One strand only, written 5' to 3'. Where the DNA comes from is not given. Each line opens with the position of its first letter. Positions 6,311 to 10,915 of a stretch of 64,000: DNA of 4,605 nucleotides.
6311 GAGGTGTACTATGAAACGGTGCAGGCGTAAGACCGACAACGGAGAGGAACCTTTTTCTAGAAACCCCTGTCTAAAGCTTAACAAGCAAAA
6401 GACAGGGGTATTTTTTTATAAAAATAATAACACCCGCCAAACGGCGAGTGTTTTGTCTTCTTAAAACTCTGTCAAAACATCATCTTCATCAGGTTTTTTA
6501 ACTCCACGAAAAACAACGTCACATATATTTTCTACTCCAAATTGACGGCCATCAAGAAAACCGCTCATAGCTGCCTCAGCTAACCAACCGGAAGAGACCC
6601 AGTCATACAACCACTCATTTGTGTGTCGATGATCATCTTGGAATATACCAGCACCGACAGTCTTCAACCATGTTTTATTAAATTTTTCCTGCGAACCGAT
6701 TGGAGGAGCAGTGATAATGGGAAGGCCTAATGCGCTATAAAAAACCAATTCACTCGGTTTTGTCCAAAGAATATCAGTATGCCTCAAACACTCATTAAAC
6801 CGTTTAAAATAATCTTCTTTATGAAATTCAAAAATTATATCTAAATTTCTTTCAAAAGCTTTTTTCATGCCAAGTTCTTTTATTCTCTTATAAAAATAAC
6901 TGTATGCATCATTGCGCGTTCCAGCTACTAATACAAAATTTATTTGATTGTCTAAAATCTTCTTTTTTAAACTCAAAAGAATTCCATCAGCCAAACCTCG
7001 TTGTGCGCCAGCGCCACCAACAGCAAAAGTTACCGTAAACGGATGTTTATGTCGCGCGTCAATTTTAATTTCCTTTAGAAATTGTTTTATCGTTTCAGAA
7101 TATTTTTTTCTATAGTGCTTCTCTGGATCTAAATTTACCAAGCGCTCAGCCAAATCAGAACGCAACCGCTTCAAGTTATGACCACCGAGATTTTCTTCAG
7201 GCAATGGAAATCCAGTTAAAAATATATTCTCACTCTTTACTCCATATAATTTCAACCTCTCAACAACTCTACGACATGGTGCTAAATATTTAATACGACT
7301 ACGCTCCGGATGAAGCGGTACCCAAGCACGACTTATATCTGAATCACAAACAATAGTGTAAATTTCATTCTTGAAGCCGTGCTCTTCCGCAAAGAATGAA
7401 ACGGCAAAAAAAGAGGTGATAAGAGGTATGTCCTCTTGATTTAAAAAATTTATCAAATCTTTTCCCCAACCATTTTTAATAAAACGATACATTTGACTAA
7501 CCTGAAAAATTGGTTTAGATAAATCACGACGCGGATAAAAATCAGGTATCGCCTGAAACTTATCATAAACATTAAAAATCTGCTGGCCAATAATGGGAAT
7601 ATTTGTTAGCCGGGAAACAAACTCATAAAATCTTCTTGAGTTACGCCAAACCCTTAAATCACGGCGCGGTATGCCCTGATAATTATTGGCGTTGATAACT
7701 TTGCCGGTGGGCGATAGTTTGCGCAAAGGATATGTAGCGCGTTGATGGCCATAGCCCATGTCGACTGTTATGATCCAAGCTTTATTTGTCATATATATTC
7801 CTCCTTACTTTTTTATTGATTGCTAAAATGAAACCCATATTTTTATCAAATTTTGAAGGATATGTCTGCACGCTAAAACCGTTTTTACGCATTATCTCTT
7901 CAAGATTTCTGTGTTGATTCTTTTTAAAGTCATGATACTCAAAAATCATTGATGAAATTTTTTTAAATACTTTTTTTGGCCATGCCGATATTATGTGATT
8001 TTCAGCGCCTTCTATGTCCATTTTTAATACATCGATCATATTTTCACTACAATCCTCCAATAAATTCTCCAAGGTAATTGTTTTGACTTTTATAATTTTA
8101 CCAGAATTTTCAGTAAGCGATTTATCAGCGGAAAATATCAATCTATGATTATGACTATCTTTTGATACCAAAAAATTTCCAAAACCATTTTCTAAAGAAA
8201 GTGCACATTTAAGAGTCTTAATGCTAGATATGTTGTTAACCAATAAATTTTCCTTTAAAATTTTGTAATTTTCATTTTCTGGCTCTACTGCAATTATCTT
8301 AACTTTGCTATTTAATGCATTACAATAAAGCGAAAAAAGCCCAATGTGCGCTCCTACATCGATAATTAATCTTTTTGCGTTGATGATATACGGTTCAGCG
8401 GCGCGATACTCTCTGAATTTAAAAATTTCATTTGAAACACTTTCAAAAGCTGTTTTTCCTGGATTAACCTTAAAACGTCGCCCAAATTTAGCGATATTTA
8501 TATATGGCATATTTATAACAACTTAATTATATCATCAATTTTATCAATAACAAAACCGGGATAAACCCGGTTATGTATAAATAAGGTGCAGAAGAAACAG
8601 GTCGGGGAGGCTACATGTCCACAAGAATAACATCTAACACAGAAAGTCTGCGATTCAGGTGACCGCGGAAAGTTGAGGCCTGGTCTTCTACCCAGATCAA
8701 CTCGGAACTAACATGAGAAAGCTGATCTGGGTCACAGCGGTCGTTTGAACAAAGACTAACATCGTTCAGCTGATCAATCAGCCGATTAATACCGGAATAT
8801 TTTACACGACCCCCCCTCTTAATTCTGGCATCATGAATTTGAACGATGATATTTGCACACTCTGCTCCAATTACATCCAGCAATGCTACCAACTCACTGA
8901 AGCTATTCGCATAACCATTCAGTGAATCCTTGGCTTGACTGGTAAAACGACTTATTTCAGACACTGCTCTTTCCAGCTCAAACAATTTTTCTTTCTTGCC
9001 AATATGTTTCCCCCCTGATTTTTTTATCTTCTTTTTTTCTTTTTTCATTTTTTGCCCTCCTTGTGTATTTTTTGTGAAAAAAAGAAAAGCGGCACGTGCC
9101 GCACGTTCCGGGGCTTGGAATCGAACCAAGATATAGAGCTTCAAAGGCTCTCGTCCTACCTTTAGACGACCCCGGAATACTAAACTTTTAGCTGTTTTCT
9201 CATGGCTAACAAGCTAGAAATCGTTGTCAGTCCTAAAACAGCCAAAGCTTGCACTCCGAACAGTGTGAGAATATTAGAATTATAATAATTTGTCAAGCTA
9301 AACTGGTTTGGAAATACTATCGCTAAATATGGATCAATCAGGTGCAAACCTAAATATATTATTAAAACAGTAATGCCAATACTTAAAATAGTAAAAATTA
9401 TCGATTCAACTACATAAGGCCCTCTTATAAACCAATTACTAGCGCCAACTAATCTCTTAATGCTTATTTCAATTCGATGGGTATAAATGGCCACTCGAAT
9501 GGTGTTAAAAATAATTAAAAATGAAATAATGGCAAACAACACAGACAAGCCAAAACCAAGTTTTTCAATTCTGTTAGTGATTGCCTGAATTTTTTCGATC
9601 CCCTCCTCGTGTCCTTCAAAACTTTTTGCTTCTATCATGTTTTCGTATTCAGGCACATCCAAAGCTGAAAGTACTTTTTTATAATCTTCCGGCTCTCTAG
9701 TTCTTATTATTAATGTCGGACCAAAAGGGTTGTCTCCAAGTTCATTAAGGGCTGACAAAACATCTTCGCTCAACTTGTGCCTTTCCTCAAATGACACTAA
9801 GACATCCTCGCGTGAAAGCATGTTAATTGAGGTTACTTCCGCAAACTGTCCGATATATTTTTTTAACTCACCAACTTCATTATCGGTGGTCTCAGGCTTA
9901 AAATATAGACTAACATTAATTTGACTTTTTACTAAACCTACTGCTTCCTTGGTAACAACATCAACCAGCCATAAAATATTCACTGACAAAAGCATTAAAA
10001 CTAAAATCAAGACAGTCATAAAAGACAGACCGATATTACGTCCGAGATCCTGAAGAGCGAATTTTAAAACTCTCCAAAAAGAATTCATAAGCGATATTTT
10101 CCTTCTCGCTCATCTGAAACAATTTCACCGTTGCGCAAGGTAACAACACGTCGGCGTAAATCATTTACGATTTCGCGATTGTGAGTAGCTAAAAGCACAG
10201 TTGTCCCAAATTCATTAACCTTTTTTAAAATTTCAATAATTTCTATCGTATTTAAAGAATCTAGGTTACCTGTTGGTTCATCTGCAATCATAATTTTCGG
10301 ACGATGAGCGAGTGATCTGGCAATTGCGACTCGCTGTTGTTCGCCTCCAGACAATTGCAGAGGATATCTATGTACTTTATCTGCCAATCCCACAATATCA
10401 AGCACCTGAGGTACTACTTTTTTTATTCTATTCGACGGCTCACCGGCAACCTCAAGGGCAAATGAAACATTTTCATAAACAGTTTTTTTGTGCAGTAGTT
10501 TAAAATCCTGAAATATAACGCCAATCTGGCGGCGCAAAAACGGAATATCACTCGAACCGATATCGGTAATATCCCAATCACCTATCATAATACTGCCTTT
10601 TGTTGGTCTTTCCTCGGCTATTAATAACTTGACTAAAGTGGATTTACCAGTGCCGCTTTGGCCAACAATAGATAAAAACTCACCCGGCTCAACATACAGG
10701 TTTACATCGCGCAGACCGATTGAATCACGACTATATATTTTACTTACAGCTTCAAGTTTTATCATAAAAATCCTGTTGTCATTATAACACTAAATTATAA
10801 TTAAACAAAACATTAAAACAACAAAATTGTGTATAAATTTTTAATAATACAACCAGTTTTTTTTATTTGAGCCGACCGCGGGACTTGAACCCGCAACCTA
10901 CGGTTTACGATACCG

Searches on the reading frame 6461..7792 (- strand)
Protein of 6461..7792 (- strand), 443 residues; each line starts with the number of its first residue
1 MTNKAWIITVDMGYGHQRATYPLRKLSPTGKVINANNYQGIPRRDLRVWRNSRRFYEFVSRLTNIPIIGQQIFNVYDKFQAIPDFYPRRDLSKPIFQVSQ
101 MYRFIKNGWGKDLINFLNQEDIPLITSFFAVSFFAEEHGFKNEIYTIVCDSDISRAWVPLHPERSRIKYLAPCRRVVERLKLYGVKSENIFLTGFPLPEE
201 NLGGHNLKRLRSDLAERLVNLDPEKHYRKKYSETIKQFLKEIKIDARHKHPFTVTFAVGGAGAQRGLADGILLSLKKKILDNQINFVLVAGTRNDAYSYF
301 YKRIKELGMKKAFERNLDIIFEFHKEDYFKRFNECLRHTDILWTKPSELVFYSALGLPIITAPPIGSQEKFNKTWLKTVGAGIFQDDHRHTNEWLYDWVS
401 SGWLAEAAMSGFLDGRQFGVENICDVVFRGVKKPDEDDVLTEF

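Call 36: search_protein_families(library=pfam, proteins=[window:6461-7792:-], max_evalue=0.00001)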
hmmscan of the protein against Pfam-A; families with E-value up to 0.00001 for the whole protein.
window:6461-7792:- (443 aa): 1 family
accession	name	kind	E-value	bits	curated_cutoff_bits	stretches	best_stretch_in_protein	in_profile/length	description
PF22053.2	DUF6938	-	2e-11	44.4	27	1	247-382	33-185/236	Domain of unknown function (DUF6938)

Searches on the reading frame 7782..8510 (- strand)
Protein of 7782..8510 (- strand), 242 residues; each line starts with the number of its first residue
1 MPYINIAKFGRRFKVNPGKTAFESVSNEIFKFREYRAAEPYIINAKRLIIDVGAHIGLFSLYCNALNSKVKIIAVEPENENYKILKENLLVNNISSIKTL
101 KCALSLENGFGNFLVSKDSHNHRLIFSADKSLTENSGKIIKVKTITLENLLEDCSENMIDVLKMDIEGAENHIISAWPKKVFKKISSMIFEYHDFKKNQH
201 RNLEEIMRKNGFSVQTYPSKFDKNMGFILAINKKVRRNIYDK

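Call 36: search_protein_families(library=pfam, proteins=[window:7782-8510:-], max_evalue=0.00001)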
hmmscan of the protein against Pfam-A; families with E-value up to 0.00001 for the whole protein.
window:7782-8510:- (242 aa): 1 family
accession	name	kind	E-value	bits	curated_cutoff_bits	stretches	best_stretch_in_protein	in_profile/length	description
PF05050.19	Methyltransf_21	-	5.3e-19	69.4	22.7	1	51-213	1-172/173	Methyltransferase FkbM domain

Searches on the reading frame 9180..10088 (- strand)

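Call 36: search_protein_families(library=pfam, proteins=[window:9180-10088:-], max_evalue=0.00001)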
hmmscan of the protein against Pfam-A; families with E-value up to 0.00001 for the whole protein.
window:9180-10088:- (302 aa): 2 families
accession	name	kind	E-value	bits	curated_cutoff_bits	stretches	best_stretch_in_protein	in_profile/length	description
PF02687.27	FtsX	-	8.3e-14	52.1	25.5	1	181-299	3-115/120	FtsX-like permease C-terminal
PF18075.7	FtsX_ECD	-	4.5e-10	40.4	23.5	1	58-143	2-87/96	FtsX extracellular domain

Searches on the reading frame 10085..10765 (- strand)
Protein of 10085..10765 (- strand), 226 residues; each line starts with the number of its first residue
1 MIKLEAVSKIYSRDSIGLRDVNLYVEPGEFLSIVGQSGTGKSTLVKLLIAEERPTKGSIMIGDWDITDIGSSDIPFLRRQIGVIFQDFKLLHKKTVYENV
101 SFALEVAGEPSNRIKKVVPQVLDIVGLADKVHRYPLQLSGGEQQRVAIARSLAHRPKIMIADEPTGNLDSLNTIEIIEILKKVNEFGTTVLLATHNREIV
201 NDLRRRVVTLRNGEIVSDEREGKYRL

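Call 36: search_protein_families(library=pfam, proteins=[window:10085-10765:-], max_evalue=0.00001)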
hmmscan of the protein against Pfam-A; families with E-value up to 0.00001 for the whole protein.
window:10085-10765:- (226 aa): 1 family
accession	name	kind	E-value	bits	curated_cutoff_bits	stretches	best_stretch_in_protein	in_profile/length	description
PF00005.33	ABC_tran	-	3.7e-36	125.2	25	1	18-165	1-136/137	ABC transporter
